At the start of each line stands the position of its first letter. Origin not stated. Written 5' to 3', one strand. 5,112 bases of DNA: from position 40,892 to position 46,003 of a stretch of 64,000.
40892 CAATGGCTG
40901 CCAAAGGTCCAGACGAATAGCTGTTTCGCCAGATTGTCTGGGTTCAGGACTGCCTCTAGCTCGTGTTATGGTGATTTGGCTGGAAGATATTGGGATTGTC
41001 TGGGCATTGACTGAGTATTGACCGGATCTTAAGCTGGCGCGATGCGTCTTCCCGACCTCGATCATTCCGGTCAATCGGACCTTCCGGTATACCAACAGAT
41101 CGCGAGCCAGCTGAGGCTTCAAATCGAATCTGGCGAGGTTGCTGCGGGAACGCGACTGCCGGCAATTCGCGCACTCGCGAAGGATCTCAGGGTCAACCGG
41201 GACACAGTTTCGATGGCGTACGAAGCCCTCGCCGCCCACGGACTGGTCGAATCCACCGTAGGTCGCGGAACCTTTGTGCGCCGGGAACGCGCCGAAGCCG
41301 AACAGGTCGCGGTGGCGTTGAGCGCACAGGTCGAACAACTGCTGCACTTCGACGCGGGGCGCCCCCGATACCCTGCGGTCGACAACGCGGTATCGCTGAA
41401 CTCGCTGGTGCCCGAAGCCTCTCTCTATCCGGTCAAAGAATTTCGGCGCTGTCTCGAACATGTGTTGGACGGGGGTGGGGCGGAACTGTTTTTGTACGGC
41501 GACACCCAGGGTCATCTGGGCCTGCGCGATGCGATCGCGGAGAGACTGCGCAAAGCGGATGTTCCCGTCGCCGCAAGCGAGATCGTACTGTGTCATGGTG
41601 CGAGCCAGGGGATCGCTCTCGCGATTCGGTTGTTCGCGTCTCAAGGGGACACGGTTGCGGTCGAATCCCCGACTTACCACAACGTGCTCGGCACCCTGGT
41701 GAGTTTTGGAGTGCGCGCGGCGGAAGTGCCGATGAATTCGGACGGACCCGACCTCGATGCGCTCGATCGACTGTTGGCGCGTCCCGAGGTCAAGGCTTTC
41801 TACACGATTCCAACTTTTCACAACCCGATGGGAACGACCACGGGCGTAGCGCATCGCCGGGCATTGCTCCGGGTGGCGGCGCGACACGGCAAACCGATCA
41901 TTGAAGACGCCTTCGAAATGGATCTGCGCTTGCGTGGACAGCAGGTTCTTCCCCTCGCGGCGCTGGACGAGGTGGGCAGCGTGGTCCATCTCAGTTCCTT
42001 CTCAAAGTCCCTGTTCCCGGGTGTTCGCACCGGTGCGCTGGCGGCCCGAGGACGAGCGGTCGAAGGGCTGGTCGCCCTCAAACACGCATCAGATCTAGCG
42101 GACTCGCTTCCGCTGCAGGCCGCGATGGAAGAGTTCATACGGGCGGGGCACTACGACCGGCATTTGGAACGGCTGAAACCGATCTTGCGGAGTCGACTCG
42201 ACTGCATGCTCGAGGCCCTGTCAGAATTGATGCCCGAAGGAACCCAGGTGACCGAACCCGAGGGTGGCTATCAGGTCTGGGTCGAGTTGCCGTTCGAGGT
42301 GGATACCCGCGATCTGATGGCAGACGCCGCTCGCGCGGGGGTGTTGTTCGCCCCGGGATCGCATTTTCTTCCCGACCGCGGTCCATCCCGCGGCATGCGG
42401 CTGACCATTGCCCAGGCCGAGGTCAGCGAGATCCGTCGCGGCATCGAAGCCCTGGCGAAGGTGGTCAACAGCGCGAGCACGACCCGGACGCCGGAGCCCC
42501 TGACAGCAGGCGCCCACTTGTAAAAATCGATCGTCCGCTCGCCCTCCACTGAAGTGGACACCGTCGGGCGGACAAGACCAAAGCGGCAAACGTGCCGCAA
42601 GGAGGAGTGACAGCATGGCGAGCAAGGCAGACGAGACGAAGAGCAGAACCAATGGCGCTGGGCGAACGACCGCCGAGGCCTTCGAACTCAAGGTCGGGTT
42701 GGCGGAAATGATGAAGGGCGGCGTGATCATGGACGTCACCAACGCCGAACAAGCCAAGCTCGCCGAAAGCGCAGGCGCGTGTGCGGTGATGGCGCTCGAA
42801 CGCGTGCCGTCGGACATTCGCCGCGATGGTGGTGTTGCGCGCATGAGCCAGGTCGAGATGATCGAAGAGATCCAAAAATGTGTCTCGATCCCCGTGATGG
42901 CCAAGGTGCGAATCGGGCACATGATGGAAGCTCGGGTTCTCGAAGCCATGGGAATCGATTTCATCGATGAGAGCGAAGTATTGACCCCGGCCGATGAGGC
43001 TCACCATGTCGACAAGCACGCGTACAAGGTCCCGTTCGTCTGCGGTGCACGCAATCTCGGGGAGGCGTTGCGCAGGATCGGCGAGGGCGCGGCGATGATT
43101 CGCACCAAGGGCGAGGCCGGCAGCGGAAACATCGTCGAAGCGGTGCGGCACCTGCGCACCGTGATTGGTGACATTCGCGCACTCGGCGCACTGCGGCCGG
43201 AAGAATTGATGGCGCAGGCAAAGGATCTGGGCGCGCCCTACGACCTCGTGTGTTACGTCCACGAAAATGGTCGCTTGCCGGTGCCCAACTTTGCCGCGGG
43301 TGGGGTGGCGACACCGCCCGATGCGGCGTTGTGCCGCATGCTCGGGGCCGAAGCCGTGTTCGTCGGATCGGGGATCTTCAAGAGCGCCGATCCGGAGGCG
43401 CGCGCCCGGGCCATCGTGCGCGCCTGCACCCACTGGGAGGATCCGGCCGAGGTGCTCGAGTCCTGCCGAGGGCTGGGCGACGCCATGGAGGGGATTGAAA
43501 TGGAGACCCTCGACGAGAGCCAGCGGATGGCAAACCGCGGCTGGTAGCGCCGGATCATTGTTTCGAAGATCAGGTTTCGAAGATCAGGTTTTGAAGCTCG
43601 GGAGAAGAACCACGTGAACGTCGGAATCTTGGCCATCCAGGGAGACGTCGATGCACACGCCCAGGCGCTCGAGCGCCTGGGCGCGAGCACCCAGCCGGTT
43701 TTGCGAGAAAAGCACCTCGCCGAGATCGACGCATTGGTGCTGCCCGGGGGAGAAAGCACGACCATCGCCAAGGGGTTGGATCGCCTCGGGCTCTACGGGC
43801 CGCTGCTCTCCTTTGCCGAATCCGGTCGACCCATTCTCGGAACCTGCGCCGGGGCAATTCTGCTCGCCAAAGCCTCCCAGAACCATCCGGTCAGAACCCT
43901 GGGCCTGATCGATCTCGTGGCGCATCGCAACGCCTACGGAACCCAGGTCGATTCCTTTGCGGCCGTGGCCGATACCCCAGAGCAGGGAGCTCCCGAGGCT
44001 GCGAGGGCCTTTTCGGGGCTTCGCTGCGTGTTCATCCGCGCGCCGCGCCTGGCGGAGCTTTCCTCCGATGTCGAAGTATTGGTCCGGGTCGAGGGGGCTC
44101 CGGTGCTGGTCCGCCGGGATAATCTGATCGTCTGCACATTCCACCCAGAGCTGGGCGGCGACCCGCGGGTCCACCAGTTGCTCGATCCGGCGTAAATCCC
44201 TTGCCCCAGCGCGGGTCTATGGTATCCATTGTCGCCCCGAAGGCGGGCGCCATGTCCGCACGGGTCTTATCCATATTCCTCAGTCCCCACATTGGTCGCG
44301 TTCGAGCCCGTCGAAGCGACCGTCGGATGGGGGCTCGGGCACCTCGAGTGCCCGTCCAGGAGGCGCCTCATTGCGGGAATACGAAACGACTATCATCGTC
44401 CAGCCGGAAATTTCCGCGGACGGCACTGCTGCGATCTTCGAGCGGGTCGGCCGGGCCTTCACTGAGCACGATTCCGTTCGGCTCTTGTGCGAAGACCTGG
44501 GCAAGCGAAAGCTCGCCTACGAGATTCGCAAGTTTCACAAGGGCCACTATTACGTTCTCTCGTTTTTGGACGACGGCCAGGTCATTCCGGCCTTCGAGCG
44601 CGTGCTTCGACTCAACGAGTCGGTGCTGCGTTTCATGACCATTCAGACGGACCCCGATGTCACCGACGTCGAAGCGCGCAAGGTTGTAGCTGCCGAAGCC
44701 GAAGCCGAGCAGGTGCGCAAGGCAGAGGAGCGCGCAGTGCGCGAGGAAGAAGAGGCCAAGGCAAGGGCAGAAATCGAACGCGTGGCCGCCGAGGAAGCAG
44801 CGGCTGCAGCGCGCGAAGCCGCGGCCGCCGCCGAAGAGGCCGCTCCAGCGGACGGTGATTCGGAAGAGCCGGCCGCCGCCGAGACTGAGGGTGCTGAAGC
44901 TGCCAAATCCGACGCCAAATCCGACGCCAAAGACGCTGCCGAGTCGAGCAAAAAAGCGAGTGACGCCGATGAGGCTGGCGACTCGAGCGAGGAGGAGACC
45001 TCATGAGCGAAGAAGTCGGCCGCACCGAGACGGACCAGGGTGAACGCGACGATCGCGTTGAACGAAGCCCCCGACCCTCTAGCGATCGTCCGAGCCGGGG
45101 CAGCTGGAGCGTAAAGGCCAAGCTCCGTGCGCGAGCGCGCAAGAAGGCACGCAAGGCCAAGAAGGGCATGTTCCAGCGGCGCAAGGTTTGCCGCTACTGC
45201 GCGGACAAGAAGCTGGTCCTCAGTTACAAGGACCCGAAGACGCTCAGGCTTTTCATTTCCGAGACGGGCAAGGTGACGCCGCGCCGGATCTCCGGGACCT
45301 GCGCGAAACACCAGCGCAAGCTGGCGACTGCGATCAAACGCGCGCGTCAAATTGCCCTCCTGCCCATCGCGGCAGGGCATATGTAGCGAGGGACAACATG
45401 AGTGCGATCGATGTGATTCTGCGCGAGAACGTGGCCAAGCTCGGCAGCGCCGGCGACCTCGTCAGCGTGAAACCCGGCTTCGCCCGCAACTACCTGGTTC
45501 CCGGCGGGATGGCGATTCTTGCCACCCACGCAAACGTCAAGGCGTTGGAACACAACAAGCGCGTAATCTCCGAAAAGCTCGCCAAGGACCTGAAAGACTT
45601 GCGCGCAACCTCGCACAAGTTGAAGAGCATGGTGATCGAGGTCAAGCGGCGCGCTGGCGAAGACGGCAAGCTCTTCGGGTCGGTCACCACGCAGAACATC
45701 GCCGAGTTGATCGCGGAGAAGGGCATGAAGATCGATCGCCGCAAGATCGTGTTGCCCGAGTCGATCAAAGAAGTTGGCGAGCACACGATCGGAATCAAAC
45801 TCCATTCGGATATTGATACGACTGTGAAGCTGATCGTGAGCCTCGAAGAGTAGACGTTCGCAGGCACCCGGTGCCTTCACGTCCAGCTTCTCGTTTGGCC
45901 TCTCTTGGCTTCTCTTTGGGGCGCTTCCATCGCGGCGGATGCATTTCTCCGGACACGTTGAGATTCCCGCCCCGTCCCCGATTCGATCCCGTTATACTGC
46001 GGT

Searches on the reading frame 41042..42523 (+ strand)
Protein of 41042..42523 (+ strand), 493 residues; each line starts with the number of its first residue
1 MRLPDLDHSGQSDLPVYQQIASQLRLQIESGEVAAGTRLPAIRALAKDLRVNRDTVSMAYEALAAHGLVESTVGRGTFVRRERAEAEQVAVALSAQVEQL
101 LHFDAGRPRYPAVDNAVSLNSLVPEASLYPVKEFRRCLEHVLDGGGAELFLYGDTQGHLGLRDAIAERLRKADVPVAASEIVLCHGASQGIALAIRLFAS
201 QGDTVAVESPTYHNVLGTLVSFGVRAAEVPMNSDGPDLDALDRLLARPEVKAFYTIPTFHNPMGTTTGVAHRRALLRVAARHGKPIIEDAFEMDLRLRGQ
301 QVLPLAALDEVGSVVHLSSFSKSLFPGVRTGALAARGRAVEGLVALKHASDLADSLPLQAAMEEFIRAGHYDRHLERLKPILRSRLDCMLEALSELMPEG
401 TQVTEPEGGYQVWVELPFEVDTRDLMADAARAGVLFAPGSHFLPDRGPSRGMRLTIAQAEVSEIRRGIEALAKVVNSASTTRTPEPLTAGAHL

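Call 45: search_protein_families(library=pfam, max_evalue=0.000001, proteins=[window:41042-42523:+])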
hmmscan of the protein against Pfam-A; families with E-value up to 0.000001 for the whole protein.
window:41042-42523:+ (493 aa): 3 families
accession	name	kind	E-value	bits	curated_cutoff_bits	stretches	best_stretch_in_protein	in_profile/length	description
PF00155.27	Aminotran_1_2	-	4.7e-28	98.8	19.7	1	145-471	31-361/361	Aminotransferase class I and II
PF00392.27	GntR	-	4.5e-16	58.7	27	1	17-79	2-64/64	Bacterial regulatory proteins, gntR family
PF12897.13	Asp_aminotransf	-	4.5e-15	55.8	27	1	203-481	125-415/421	Aspartate amino-transferase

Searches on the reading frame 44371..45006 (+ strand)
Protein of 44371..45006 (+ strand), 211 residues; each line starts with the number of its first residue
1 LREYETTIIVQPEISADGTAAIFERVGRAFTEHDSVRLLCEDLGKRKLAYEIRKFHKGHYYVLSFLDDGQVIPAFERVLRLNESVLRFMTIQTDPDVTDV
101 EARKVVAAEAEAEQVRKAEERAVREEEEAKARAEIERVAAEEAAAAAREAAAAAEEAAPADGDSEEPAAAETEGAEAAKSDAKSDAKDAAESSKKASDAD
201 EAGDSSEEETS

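Call 46: search_protein_families(library=pfam, max_evalue=0.000001, proteins=[window:44371-45006:+])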
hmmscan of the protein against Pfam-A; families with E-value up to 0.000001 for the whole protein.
window:44371-45006:+ (211 aa): 1 family
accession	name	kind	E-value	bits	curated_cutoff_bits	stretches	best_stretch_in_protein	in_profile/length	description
PF01250.22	Ribosomal_S6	-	5e-23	81.5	27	1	3-91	1-89/90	Ribosomal protein S6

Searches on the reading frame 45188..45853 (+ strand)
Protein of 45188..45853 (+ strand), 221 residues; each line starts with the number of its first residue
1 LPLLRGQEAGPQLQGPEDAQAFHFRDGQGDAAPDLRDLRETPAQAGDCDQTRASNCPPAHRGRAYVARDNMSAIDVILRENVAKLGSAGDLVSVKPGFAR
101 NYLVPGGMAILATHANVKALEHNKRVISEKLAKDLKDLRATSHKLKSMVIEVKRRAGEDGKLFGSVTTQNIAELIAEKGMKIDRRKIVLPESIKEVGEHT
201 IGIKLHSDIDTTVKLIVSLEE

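Call 46: search_protein_families(library=pfam, max_evalue=0.000001, proteins=[window:45188-45853:+])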
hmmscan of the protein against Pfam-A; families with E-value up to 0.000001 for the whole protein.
window:45188-45853:+ (221 aa): 2 families
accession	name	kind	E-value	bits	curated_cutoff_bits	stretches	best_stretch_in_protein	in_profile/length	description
PF03948.19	Ribosomal_L9_C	-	3.1e-26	92.1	23.2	1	139-217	4-84/86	Ribosomal protein L9, C-terminal domain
PF01281.25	Ribosomal_L9_N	-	2.9e-19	68.8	20.7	1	75-120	2-47/47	Ribosomal protein L9, N-terminal domain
